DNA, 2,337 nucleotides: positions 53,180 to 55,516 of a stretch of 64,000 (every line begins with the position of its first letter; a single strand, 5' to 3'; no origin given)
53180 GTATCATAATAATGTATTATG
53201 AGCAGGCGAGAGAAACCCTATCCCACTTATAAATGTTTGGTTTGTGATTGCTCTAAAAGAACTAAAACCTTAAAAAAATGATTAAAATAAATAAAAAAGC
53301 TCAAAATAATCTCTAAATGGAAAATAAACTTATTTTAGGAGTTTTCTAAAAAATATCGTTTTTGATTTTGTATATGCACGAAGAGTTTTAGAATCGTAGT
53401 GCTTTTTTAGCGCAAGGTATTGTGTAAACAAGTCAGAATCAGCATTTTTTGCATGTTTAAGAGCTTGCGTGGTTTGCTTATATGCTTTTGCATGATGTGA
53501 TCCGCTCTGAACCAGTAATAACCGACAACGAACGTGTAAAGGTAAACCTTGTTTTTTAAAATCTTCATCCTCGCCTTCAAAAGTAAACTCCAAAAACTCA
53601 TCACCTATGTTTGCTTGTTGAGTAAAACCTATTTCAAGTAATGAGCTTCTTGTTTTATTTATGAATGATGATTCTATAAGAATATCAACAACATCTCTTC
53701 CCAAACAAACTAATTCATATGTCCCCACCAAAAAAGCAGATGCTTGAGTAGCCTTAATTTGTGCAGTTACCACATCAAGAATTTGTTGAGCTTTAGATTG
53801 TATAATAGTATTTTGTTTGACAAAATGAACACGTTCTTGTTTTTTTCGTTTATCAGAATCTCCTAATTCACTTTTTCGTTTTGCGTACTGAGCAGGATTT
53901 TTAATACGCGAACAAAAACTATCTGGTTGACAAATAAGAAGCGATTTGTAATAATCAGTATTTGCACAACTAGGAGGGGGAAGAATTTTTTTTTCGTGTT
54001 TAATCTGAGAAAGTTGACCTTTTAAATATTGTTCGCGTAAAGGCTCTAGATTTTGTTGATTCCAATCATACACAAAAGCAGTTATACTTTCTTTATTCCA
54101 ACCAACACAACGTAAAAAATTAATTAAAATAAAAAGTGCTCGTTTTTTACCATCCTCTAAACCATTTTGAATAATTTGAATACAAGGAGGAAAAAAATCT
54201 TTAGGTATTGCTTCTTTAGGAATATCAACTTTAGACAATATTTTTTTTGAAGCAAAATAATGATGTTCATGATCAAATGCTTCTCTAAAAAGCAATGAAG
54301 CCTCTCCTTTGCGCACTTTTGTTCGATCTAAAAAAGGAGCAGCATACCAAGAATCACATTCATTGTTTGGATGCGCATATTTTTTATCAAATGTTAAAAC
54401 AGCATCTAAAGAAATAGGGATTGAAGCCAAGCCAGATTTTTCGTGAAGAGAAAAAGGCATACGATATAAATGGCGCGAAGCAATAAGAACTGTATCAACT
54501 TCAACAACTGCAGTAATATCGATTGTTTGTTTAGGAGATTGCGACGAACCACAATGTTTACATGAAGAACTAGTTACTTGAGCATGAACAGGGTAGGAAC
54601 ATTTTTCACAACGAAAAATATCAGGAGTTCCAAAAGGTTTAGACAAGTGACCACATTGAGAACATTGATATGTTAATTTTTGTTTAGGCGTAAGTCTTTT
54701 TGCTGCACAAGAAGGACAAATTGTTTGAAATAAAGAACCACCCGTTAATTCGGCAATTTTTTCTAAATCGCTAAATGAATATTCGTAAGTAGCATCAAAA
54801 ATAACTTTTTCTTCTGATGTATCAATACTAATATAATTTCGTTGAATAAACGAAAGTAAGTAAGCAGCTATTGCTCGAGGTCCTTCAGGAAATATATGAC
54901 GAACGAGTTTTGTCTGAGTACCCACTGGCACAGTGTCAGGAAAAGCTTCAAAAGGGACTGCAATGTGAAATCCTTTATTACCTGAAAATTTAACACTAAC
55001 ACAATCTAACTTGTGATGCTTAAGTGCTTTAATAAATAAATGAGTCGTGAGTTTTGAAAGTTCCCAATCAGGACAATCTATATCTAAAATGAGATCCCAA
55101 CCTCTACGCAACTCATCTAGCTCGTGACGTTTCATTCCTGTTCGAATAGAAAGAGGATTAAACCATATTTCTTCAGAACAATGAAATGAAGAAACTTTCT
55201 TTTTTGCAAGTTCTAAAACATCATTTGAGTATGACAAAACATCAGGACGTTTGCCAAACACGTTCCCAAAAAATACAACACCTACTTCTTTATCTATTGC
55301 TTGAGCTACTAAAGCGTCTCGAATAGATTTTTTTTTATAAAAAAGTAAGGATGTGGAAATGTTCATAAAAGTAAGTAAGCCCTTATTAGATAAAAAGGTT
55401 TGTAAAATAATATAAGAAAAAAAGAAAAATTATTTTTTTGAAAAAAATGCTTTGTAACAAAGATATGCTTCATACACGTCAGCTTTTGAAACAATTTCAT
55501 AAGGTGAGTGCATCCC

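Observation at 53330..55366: Single-polypeptide primase fusing the PriS catalytic domain, a PriL-type Fe-S C-terminal domain and an additional ~200-aa C-terminal extension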

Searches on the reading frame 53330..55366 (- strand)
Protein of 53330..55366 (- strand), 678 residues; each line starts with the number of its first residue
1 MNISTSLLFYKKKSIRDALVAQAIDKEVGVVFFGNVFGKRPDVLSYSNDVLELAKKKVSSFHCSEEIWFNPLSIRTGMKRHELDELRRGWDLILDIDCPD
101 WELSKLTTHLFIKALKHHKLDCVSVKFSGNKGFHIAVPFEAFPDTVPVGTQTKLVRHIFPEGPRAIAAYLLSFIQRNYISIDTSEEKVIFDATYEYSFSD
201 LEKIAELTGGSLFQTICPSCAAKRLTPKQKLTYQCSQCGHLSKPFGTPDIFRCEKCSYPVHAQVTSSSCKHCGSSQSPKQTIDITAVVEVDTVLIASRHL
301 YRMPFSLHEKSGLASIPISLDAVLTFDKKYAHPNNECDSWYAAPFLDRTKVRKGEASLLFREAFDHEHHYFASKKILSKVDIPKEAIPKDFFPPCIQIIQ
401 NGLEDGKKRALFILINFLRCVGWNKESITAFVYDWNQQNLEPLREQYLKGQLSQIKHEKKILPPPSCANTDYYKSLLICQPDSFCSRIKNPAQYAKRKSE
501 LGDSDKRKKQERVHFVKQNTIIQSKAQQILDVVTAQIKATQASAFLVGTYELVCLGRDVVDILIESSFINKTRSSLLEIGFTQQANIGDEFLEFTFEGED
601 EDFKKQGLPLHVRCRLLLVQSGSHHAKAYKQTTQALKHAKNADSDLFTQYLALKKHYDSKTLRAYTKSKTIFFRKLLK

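Call 3: search_protein_families(library=pfam, proteins=[window:53330-55366:-], max_evalue=1)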
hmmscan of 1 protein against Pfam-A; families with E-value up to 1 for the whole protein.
window:53330-55366:- (678 aa): 7 families
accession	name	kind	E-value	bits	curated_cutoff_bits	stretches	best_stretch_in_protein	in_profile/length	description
PF01896.25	DNA_primase_S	-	3.5e-05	24.7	26.8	1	98-319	8-162/163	DNA primase small subunit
PF04104.19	DNA_primase_lrg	-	0.00015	21.7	22.4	1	375-489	93-218/266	Eukaryotic and archaeal DNA primase, large subunit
PF04229.20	GrpB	-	0.00064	20.4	25.5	1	557-678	43-158/159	GrpB protein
PF21686.3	LigD_Prim-Pol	-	0.00083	19.4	27.4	1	84-145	95-160/254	LigD, primase-polymerase domain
PF09723.15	Zn_ribbon_8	-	0.0067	16.9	34.4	0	251-280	6-40/41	Zinc ribbon domain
PF01780.25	Ribosomal_L37ae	-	0.08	13.5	21.9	1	223-258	24-59/85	Ribosomal L37ae protein family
PF19133.5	DUF5816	-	0.47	11.2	26.9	1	228-257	30-59/72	Family of unknown function (DUF5816)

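Call 4: search_protein_families(library=ncbifam, proteins=[window:53330-55366:-], max_evalue=1)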
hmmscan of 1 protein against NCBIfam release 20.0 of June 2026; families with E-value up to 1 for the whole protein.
window:53330-55366:- (678 aa): 10 families
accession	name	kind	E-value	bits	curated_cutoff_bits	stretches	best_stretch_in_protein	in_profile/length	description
NF002590.0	PRK02249.1-4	equivalog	1.3e-06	27.8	459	1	374-505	211-342/358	DNA primase regulatory subunit PriL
NF002591.0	PRK02249.1-5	equivalog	1.9e-05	24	479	1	387-512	220-340/351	DNA primase regulatory subunit PriL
NF002588.0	PRK02249.1-2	equivalog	2.3e-05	23.9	439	1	385-512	221-345/360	DNA primase regulatory subunit PriL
NF047723.1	TransFacS4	equivalog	4.1e-05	24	120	1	183-241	28-89/90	transcription factor S4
NF003051.0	PRK03968.1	equivalog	5.5e-05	22.4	431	1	464-511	357-403/406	DNA primase large subunit PriL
NF001641.0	PRK00419.1-3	equivalog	0.00095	18.3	326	1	285-323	223-261/323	DNA primase small subunit PriS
NF002589.0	PRK02249.1-3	equivalog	0.0011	18.7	339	1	379-499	226-342/348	DNA primase regulatory subunit PriL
TIGR02778.1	ligD_pol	equivalog_domain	0.033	13.9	214.7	1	83-144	108-171/245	non-homologous end-joining DNA ligase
TIGR00280.1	eL43_euk_arch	equivalog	0.18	12.1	95.8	1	223-260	27-64/92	50S ribosomal protein L37Ae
TIGR00335.1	primase_sml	equivalog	0.42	10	143.5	1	289-322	272-304/324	DNA primase catalytic subunit PriS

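Call 5: search_solved_structures(query=window:53330-55366:-, max_evalue=1, show_alignments=3)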
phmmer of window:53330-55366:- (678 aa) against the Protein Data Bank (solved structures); distinct sequences matched with E-value up to 1: 17.
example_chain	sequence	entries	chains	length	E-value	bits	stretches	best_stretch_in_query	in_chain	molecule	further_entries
3pen_A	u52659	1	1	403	0.45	12.5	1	247-281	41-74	Translation initiation factor 2 subunit gamma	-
4m53_A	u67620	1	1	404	0.45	12.5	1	247-281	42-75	Translation initiation factor 2 subunit gamma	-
5it7_pp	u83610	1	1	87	0.48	12.4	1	222-262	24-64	KLLA0E05941p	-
4rd1_A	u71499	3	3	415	0.49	12.3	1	247-281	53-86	Translation initiation factor 2 subunit gamma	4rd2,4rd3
6uz7_Bp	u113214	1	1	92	0.51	12.3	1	222-262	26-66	KLLA0E05941p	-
4nbs_A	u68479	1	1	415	0.53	12.2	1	247-281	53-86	Translation initiation factor 2 subunit gamma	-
2aho_A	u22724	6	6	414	0.53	12.2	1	247-281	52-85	Translation initiation factor 2 gamma subunit | Translation initiation factor 2 subunit gamma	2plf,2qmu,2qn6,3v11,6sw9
4rcy_A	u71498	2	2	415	0.53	12.2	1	247-281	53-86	Translation initiation factor 2 subunit gamma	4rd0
6r8t_A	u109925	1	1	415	0.53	12.2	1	247-281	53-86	Translation initiation factor 2 subunit gamma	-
6r8s_A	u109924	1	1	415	0.53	12.2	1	247-281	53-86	Translation initiation factor 2 subunit gamma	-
2pmd_A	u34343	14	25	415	0.53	12.2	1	247-281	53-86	Translation initiation factor 2 gamma subunit | Translation initiation factor 2 subunit gamma | aIF2-gamma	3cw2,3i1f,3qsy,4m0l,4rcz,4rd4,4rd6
4qhy_A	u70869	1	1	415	0.53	12.2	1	247-281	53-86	Translation initiation factor 2 subunit gamma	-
4m4s_A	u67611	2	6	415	0.53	12.2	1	247-281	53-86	Translation initiation factor 2 subunit gamma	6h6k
4qfm_A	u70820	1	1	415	0.53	12.2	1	247-281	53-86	Translation initiation factor 2 subunit gamma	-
3sjz_A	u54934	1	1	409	0.58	12.1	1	247-281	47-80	Translation initiation factor 2 subunit gamma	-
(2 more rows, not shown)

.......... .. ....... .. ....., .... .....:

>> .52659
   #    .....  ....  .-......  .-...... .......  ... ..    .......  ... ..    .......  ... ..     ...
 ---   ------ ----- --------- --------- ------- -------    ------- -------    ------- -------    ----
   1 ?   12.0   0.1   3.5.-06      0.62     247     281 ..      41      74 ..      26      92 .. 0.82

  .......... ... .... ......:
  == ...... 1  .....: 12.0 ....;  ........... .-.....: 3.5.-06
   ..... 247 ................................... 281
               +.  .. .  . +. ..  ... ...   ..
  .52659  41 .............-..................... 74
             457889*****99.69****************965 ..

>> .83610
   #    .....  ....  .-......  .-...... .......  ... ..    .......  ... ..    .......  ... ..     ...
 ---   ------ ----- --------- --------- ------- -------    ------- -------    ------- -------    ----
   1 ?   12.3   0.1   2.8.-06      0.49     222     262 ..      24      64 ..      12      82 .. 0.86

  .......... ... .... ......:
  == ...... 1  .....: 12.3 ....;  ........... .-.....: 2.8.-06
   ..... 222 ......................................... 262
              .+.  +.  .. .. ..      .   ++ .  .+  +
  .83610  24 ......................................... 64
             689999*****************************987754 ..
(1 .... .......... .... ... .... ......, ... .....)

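Call 6: find_homologous_proteins(query=window:53330-55366:-, max_evalue=0.001)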
Query window:53330-55366:- (678 aa): 3733 proteins with E <= 0.001 among 8000 candidates; the best 120 are listed.
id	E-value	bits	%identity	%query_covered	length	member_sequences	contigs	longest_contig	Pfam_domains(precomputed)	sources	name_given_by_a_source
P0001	0.0e+0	1207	76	100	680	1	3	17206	PF04104.20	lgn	-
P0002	4.8e-248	843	57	100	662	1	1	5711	PF01896.26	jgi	jgi:hypothetical protein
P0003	8.2e-233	793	54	100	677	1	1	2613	PF01896.26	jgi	jgi:hypothetical protein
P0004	1.1e-204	700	50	99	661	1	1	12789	PF01896.26,PF04104.20,PF04229.21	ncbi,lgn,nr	ncbi:MAG: GrpB family protein [Nanoarchaeota archaeon]|nr:GrpB family protein [Nanoarchaeota archaeo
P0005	5.1e-198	678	59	74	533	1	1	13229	PF01896.26,PF04104.20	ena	-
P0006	3.8e-193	662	55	74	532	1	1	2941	PF01896.26,PF04104.20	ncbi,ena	-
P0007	5.1e-190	652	55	74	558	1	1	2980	PF01896.26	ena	-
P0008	5.9e-189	648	58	74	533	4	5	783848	PF01896.26,PF04104.20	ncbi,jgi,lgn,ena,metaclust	metaclust:\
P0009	1.6e-186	640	56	74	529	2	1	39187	PF01896.26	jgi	jgi:predicted RNA-binding Zn-ribbon protein involved in translation (DUF1610 family)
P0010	4.1e-185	636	56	74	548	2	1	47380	PF01896.26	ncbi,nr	ncbi:hypothetical protein K9M74_02410 [Candidatus Woesearchaeota archaeon]|nr:hypothetical protein [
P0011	1.6e-184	634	57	74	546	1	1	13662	PF01896.26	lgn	-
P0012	6.5e-184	632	56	74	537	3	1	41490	PF01896.26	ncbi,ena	-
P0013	2.1e-183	630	56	74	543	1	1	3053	PF01896.26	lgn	-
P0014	4.2e-182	626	56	74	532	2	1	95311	PF01896.26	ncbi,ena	-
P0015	8.0e-182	625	55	76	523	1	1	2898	PF01896.26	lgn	-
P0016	1.6e-180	620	56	75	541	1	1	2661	PF01896.26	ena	-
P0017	6.1e-180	618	53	76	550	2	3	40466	PF01896.26,PF04104.20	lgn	-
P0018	7.1e-180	618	54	73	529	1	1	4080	PF01896.26,PF21686.4,PF04104.20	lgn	-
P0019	9.2e-179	615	55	74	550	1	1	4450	PF01896.26,PF04104.20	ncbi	-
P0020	2.3e-178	613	53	76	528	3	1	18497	PF01896.26,PF04104.20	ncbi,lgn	-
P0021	4.0e-178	612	56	73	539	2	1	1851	PF01896.26,PF04104.20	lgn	-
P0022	9.4e-178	611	56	74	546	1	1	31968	PF01896.26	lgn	-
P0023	3.1e-177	609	55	74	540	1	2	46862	PF01896.26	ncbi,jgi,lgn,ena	-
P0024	2.9e-176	606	53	74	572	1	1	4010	PF01896.26,PF04104.20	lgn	-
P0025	4.9e-176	606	57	73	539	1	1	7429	PF01896.26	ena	-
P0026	2.0e-175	604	52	78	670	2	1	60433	PF01896.26,PF04104.20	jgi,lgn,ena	-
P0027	3.1e-174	600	53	78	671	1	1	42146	PF01896.26,PF04104.20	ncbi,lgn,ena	-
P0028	8.6e-174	598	55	74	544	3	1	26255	PF01896.26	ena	-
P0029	3.4e-173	596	54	74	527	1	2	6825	PF01896.26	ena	-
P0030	1.1e-172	594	51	78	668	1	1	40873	PF01896.26,PF21686.4,PF04104.20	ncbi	ncbi:MAG: DNA primase small subunit domain-containing protein [Candidatus Woesearchaeota archaeon]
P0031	2.0e-172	594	52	74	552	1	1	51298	PF01896.26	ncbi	-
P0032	2.1e-172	594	53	74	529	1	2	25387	PF01896.26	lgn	-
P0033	6.6e-172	592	52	74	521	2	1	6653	PF01896.26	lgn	-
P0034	2.9e-171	590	55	73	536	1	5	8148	PF01896.26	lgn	-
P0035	1.6e-170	587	51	73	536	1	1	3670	PF01896.26,PF04104.20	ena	-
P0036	1.7e-170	587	53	74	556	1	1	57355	PF01896.26,PF04104.20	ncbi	ncbi:MAG: DNA primase small subunit domain-containing protein [Nanobdellota archaeon]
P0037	1.8e-170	587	55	69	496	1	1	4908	PF01896.26,PF04104.20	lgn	-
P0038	3.2e-170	586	51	74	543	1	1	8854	PF01896.26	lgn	-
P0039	3.3e-169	583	53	74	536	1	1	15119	PF01896.26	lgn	-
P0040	4.0e-169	583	49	83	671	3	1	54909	PF01896.26,PF21686.4,PF04104.20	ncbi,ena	-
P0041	4.9e-169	582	54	73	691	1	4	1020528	PF01896.26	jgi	jgi:hypothetical protein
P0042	8.8e-167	575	53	74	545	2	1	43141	PF01896.26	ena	-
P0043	1.8e-165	571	53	72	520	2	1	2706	PF01896.26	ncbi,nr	ncbi:MAG: hypothetical protein KDK61_08880, partial [Simkania sp.]|nr:hypothetical protein [Simkania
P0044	1.2e-153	532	52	74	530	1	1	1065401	PF01896.26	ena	-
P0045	5.9e-142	493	47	74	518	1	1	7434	PF01896.26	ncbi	-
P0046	1.1e-141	492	49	72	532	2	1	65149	PF01896.26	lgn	-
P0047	8.7e-140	486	45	77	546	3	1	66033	PF04104.20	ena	-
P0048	1.4e-139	485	47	74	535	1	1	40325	PF01896.26,PF04104.20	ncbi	-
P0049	6.8e-139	483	48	73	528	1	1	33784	PF01896.26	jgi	jgi:DNA-directed RNA polymerase subunit RPC12/RpoP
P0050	4.7e-138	480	47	74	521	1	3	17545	PF01896.26,PF04104.20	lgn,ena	-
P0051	6.1e-138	480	46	73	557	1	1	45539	PF01896.26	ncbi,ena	-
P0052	7.5e-138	479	44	77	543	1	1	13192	PF04104.20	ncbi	-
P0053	2.9e-137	477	45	73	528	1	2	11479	PF01896.26,PF04104.20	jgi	jgi:hypothetical protein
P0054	7.3e-137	476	46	74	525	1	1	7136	PF01896.26,PF04104.20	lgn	-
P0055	7.8e-137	476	45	75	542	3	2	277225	PF01896.26,PF04104.20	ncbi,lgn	ncbi:MAG: hypothetical protein ACLFO2_00290 [Candidatus Woesearchaeota archaeon]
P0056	1.1e-136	476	44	77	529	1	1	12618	PF01896.26,PF21686.4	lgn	-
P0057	2.0e-136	475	46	73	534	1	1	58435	PF04104.20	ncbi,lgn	-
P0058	3.0e-136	474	46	73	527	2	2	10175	PF01896.26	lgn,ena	-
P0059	5.4e-136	473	42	76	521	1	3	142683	PF01896.26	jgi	-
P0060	6.2e-136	473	46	75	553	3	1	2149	PF01896.26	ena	-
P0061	8.4e-136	473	45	72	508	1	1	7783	PF01896.26,PF04104.20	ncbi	-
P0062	1.0e-135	472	45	75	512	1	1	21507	PF04104.20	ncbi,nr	ncbi:hypothetical protein JW707_00400 [Candidatus Woesearchaeota archaeon]|nr:hypothetical protein [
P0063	1.4e-135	472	45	74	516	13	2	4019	PF01896.26,PF04104.20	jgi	-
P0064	1.8e-135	471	45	74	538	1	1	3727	PF04104.20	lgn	-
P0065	2.8e-135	471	45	78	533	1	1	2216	PF01896.26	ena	-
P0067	3.1e-135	471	45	75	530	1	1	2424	PF01896.26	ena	-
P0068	4.1e-135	470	45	75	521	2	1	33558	PF01896.26,PF04104.20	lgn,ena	-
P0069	7.5e-135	469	45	73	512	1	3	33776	PF01896.26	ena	-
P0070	1.0e-134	469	47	71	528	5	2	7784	PF01896.26,PF21686.4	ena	-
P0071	1.1e-134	469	47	74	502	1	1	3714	PF01896.26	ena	-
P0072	1.1e-134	469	45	74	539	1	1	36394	PF04104.20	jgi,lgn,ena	-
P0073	2.0e-134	468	48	74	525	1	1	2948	PF01896.26,PF04104.20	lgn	-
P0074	2.5e-134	468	46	74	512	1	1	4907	PF01896.26,PF04104.20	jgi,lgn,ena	-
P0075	5.0e-134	467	44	73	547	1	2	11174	PF04104.20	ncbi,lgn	-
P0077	5.1e-134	467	44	74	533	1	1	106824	PF01896.26,PF04104.20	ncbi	-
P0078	7.3e-134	466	46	74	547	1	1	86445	PF01896.26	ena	-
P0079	7.8e-134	466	44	75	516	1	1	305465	PF01896.26,PF21686.4,PF04104.20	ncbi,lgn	-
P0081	1.5e-133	465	43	75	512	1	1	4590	PF01896.26,PF04104.20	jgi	-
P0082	2.0e-133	465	46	74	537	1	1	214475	PF01896.26,PF04104.20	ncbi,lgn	-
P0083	2.3e-133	465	43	74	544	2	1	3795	PF01896.26,PF04104.20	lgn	-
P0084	2.5e-133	464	45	75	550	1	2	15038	PF01896.26,PF04104.20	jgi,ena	jgi:hypothetical protein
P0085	3.5e-133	464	46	76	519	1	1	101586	PF01896.26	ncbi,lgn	ncbi:MAG: DNA primase small subunit domain-containing protein [Candidatus Woesearchaeota archaeon]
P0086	4.7e-133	464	42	77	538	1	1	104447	PF01896.26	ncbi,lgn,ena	-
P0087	4.7e-133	463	45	75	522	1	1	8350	PF01896.26,PF04104.20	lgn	-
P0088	8.6e-133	463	48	73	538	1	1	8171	PF01896.26,PF04104.20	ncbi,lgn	-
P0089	9.7e-133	462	45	75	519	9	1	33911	PF01896.26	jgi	jgi:DNA primase catalytic subunit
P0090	2.4e-132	461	43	74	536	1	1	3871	PF04104.20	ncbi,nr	ncbi:hypothetical protein GOV07_04305 [Candidatus Woesearchaeota archaeon]|nr:hypothetical protein [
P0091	2.8e-132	461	47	73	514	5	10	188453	PF01896.26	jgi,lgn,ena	jgi:hypothetical protein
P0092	3.8e-132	461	44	75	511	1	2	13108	PF01896.26,PF04104.20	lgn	-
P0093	4.1e-132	460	46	76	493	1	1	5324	PF01896.26,PF04104.20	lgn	-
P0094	5.0e-132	460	45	77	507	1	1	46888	PF01896.26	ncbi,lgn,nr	ncbi:hypothetical protein JW868_05055 [Candidatus Woesearchaeota archaeon]|nr:hypothetical protein [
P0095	6.3e-132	460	45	76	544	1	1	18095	PF01896.26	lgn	-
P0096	6.7e-132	460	43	75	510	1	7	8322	PF01896.26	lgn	-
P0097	7.7e-132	459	43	78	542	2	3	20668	PF01896.26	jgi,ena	-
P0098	1.0e-131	459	45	75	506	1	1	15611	PF01896.26,PF04104.20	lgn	-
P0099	1.7e-131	458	45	74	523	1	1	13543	PF01896.26,PF21686.4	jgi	jgi:DNA-directed RNA polymerase subunit RPC12/RpoP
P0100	1.7e-131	458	47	73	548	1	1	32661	PF01896.26,PF04104.20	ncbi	-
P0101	1.9e-131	458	45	75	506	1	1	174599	PF01896.26,PF04104.20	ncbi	-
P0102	2.1e-131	458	43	74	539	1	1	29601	PF01896.26,PF04104.20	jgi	-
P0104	3.0e-131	458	45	76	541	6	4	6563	PF01896.26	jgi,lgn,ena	-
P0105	3.1e-131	457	44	74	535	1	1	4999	PF01896.26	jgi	-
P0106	3.2e-131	457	43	77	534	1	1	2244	PF01896.26,PF21686.4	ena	-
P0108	3.4e-131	457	45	76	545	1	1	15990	PF01896.26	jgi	-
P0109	3.9e-131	457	44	75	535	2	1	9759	PF01896.26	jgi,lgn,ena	-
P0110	3.9e-131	457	44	74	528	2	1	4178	PF01896.26,PF04104.20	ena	-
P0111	5.6e-131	457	48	73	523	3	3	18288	PF01896.26,PF04104.20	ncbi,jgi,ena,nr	ncbi:MAG TPA: DNA primase small subunit domain-containing protein [Candidatus Nanoarchaeia archaeon]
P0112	6.3e-131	456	44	76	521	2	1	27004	PF01896.26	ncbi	-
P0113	6.4e-131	456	44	76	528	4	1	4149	PF01896.26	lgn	-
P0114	6.6e-131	456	44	75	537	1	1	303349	PF01896.26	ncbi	-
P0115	6.8e-131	456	44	75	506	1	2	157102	PF01896.26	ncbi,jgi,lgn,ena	-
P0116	8.9e-131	456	44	74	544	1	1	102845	PF01896.26,PF04104.20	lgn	-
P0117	1.2e-130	456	46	73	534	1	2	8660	PF01896.26,PF04104.20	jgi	-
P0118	1.7e-130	455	43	74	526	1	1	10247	PF01896.26,PF04104.20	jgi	-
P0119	1.9e-130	455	42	75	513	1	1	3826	PF01896.26,PF04104.20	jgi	-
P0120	2.1e-130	455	46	73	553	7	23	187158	PF01896.26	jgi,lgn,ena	jgi:hypothetical protein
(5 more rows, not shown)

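Call 43: find_encoding_contigs(protein=P0004, flank=10000, max_places=3)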
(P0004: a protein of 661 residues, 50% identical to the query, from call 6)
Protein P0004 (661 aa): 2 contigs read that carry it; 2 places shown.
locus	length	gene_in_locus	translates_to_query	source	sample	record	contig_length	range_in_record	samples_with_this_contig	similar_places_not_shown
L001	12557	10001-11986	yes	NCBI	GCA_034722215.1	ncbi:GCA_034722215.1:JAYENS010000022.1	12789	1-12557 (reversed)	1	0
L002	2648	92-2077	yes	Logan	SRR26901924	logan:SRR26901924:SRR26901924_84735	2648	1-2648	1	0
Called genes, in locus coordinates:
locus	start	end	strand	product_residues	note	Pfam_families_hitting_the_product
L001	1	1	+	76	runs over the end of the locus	?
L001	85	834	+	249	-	-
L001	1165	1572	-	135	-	PF01873:eIF-5_eIF-2B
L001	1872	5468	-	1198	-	PF03833:PolC_DP2_N, PF24844:PolC_DP2_central, PF24846:PolC_DP2_cat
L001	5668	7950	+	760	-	PF00270:DEAD, PF04851:ResIII, PF21210:RNA_helicase_helical, PF00271:Helicase_C, PF02732:ERCC4, PF14520:HHH_5, PF12826:HHH_2 (weak)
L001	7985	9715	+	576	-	PF06114:Peptidase_M78 (faint), PF08439:Peptidase_M3_N (faint), PF01432:Peptidase_M3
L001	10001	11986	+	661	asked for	PF01896:DNA_primase_S (weak), PF04104:DNA_primase_lrg (weak), PF04229:GrpB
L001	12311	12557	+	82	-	PF00297:Ribosomal_L3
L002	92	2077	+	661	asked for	PF01896:DNA_primase_S (weak), PF04104:DNA_primase_lrg (weak), PF04229:GrpB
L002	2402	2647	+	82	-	PF00297:Ribosomal_L3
